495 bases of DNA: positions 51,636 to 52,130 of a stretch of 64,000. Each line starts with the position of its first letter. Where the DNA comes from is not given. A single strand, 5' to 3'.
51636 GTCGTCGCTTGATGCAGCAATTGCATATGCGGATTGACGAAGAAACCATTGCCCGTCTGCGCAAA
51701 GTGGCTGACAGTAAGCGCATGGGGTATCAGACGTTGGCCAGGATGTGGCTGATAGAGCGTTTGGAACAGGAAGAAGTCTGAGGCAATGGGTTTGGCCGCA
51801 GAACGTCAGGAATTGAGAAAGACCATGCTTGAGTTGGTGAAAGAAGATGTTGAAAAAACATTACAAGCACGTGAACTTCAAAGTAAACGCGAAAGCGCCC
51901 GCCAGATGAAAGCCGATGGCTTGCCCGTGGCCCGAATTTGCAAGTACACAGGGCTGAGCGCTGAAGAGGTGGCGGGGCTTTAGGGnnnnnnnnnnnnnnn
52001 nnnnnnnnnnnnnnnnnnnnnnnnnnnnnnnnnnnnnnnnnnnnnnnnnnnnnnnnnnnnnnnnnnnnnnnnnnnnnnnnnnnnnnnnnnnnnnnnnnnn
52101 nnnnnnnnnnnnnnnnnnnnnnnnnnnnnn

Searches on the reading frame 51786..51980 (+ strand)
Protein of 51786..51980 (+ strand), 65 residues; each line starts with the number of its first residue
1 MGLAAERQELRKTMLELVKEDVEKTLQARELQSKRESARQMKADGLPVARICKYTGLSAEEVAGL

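Call 16: search_protein_families(library=ncbifam, proteins=[window:51786-51980:+], max_evalue=0.01)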
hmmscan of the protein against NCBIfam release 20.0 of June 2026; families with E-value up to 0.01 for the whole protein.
window:51786-51980:+ (65 aa): 1 family
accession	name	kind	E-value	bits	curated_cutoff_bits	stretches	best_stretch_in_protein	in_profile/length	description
TIGR01784.1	T_den_put_tspse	subfamily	0.00011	22.2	52.1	1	13-63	225-271/273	Rpn family recombination-promoting nuclease/putative transposase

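Call 35: find_homologous_proteins(query=window:51786-51980:+, max_evalue=0.01)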
Query window:51786-51980:+ (65 aa): 15 proteins with E <= 0.01 among 16 candidates.
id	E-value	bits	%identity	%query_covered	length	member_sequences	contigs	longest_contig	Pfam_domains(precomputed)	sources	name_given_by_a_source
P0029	6.9e-32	125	100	100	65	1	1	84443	-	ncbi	ncbi:MAG: hypothetical protein AB7I41_01875 [Candidatus Sericytochromatia bacterium]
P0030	3.4e-30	119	95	100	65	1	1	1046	-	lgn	-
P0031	2.0e-22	95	80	100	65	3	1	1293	-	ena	-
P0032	4.1e-21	91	78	100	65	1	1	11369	-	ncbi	-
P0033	5.1e-21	91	78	100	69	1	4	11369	-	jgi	jgi:hypothetical protein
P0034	6.2e-19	84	71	100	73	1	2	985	PF27070.1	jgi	-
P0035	4.9e-18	81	68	100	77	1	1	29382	-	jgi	-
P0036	6.9e-14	69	57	100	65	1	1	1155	-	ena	-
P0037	1.4e-9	55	86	54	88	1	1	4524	-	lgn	-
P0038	1.6e-6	46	56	82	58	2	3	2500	-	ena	-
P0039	3.1e-6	45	53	77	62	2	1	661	PF27070.1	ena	-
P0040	6.2e-6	44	67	55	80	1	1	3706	PF27070.1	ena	-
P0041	4.1e-4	38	64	62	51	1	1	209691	-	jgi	jgi:hypothetical protein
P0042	2.6e-3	36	96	37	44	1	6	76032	-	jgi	jgi:hypothetical protein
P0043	4.3e-3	35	68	57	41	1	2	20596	-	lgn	-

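Call 37: find_encoding_contigs(protein=P0032, flank=6000, max_places=4)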
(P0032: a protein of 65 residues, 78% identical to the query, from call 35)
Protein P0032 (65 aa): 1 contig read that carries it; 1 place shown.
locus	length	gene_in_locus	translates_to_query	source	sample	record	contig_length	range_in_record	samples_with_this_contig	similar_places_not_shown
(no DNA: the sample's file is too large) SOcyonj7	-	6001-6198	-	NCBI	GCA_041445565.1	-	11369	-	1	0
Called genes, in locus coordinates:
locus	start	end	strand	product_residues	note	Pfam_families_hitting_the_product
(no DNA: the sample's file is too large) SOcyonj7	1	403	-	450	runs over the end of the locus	PF02779:Transket_pyr, PF02780:Transketolase_C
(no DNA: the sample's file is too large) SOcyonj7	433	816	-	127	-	-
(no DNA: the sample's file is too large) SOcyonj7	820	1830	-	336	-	PF10672:Methyltrans_SAM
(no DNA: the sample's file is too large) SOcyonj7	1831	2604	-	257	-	PF12730:ABC2_membrane_4 (weak), PF10920:DUF2705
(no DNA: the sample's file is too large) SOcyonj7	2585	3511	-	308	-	PF00005:ABC_tran, PF13304:AAA_21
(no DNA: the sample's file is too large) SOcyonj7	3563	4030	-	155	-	-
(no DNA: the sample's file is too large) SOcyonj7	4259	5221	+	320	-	PF01636:APH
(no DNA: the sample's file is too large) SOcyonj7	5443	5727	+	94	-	-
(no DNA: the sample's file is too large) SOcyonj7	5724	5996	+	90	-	PF12441:CopG_antitoxin (weak)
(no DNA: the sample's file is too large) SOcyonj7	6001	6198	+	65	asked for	-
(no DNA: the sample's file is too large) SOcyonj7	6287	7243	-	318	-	-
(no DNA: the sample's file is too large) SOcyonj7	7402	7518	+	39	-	?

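Call 38: find_encoding_contigs(protein=P0035, flank=6000, max_places=4)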
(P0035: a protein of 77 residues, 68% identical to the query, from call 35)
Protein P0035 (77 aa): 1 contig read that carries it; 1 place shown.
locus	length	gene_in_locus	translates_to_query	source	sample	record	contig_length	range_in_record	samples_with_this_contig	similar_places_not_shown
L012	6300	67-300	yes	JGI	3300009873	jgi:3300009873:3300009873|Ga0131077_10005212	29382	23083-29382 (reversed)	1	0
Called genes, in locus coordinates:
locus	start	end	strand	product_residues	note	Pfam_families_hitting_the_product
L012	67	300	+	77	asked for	-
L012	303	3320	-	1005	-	-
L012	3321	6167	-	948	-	-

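Call 40: find_encoding_contigs(protein=P0036, flank=6000, max_places=4)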
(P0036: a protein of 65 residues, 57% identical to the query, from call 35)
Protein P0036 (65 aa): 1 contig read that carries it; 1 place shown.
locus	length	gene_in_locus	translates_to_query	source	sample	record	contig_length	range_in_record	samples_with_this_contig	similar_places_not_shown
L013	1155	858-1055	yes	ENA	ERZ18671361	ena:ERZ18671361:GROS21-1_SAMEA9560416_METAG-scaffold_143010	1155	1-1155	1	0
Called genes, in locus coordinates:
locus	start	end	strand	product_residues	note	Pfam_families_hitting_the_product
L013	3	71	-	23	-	?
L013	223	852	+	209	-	-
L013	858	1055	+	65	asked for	-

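Call 41: find_encoding_contigs(protein=P0031, flank=6000, max_places=4)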
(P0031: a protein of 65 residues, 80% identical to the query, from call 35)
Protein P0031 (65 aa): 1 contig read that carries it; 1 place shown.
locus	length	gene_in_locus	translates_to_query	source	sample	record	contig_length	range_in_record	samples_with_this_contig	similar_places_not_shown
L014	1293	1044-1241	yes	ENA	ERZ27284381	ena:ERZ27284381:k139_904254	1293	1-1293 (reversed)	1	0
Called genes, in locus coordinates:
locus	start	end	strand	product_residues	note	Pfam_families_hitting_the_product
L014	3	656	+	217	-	?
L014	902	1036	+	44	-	-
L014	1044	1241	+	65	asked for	-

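Call 53: find_encoding_contigs(protein=P0037, flank=5000, max_places=3)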
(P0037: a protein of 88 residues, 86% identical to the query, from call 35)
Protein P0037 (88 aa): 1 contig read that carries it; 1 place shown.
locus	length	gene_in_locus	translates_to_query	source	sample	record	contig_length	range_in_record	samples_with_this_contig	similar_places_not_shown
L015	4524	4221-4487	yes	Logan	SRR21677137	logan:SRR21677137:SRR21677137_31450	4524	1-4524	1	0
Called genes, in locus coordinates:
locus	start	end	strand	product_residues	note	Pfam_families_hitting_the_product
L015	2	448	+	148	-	?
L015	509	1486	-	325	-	PF13620:CarboxypepD_reg, PF13715:CarbopepD_reg_2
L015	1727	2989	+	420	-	-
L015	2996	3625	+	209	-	PF13578:Methyltransf_24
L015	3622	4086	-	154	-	-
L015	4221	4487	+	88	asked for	-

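Call 63: search_protein_families(library=pfam, proteins=[window:51786-51980:+, P0034, P0040], max_evalue=0.1)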
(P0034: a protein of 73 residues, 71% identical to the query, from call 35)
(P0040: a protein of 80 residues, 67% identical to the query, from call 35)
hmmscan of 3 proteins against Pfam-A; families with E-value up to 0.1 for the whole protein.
window:51786-51980:+ (65 aa): 1 family
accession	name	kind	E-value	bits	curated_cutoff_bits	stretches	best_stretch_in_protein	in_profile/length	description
PF05979.17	DUF896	-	0.033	14.5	24.2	0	5-28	24-47/64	Bacterial protein of unknown function (DUF896)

P0034 (73 aa): 1 family
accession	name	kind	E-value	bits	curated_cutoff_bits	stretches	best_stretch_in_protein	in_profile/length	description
PF02771.21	Acyl-CoA_dh_N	-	0.062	14.1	22.9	1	5-66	2-58/113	Acyl-CoA dehydrogenase, N-terminal domain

P0040 (80 aa): 1 family
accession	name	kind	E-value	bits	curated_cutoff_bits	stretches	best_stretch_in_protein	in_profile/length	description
PF09811.14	Yae1_N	-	0.032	14.4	27.5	1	11-35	2-26/39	Essential protein Yae1, N terminal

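Call 78: find_encoding_contigs(protein=P0029, flank=3000, max_places=2)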
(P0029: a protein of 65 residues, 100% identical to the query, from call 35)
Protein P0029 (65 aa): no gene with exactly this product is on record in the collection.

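Call 86: predict_structure(alignment_id=A5)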
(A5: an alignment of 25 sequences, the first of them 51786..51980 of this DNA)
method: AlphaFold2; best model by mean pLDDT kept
length: 65 residues; sequences in the alignment: 25
mean_pLDDT: 78.3   pTM: 0.50
mean pLDDT of the five models: 78.3, 77.0, 76.3, 76.0, 69.5
residues with pLDDT >= 90: 0; 70-90: 53; 50-70: 12; < 50: 0
segments of 3 or more residues with pLDDT < 50: none
pLDDT, mean of each block of 10 residues (from residue 1): 65 73 72 86 88 85 81
secondary structure, 60 per line:
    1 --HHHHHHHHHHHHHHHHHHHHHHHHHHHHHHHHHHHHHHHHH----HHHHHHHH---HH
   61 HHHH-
elements in order: H3-43 H48-55 H59-64

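Call 88: fold_search(model_id=the predicted structure, library=pdb)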
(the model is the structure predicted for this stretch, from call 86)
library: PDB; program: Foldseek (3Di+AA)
matches with E <= 10: 164; with E <= 0.001: 0
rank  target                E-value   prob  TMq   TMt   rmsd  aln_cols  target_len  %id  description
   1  7th0                  4.7e-01  0.99  0.62  0.86   0.8        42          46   38  Escherichia coli RpnA-S (released 2023-03-29)
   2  3kor_B                1.6e+00  0.38  0.55  0.37  11.1        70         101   20  Crystal structure of a putative Trp repressor from Staphylococcus aureus (released 2010-11-17)
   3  8b4h_A                1.7e+00  0.80  0.46  0.09   0.9        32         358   16  IstA transposase cleaved donor complex (released 2023-05-03)
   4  2x48_A                1.8e+00  0.69  0.43  0.51   1.0        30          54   23  ORF 55 from Sulfolobus islandicus rudivirus 1 (released 2010-07-21)
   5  3frw_G                1.8e+00  0.47  0.57  0.41  10.1        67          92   21  Crystal structure of putative TrpR protein from Ruminococcus obeum (released 2009-01-20)
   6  1pdn_C                1.9e+00  0.72  0.46  0.25   1.0        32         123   25  CRYSTAL STRUCTURE OF A PAIRED DOMAIN-DNA COMPLEX AT 2.5 ANGSTROMS RESOLUTION REVEALS STRUCTURAL BASIS FOR PAX DEVELOPM (released 1995-07-31)
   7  2r0q_D                2.1e+00  0.72  0.46  0.16   0.7        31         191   16  Crystal structure of a serine recombinase- DNA regulatory complex (released 2008-04-01)
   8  3frw_D                2.1e+00  0.47  0.58  0.42   9.3        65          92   22  Crystal structure of putative TrpR protein from Ruminococcus obeum (released 2009-01-20)
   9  3frw_A                2.1e+00  0.44  0.57  0.40   9.3        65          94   22  Crystal structure of putative TrpR protein from Ruminococcus obeum (released 2009-01-20)
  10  3frw_E                2.2e+00  0.80  0.51  0.35   0.7        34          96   24  Crystal structure of putative TrpR protein from Ruminococcus obeum (released 2009-01-20)
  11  2r0q_C                2.2e+00  0.69  0.47  0.16   0.8        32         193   16  Crystal structure of a serine recombinase- DNA regulatory complex (released 2008-04-01)
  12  2lvs_MODEL_1_A        2.2e+00  0.57  0.46  0.29   1.2        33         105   24  NMR solution structure of a CRISPR repeat binding protein (released 2013-01-23)
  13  7bhy_C                2.2e+00  0.25  0.38  0.43   2.9        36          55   19  DNA-binding domain of DeoR in complex with the DNA operator (released 2021-11-10)
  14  6fal_A                2.4e+00  0.23  0.46  0.32  11.1        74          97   12  Tryptophan Repressor TrpR from E.coli with 3-Indolepropionic acid as ligand (released 2019-01-30)
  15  2w25_A                2.4e+00  0.23  0.34  0.17   2.9        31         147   29  Crystal structure of Glu104Ala mutant (released 2009-11-17)
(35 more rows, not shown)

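Call 90: find_related_loci(query=A5, collection=metagenome_contigs, flank=4000)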
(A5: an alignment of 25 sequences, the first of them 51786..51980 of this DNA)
Query A5 (65 aa) in metagenome_contigs; peptide patterns used: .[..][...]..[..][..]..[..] (x = any residue, [..] = any of these).
502 stretches matched a pattern; 208 encode a relative of the query (tblastn E <= 1e-3); the best 80 are kept; 80 distinct loci.
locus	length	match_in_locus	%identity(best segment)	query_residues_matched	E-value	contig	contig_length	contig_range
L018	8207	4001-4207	71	1-65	6e-26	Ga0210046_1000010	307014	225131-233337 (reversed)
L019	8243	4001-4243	59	1-65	2e-25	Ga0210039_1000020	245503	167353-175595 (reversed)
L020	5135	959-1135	42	7-65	4e-13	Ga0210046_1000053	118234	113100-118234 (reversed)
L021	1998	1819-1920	65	32-65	2e-11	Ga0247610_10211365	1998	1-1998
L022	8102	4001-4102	65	32-65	2e-11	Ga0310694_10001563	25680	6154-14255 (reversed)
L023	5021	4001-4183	46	5-65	4e-11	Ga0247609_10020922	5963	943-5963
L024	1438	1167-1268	65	32-65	5e-11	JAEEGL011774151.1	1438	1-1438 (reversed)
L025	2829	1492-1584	71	35-65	7e-11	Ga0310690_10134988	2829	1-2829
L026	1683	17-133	54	18-65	9e-11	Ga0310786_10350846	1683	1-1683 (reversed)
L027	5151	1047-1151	57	31-65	9e-11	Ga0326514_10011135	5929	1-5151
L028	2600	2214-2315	59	32-65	2e-10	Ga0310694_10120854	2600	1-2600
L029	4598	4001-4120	55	26-65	3e-10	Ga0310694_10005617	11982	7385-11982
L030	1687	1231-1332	65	32-65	4e-10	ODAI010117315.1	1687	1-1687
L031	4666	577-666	63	36-65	4e-10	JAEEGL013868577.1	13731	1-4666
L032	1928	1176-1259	71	36-63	4e-10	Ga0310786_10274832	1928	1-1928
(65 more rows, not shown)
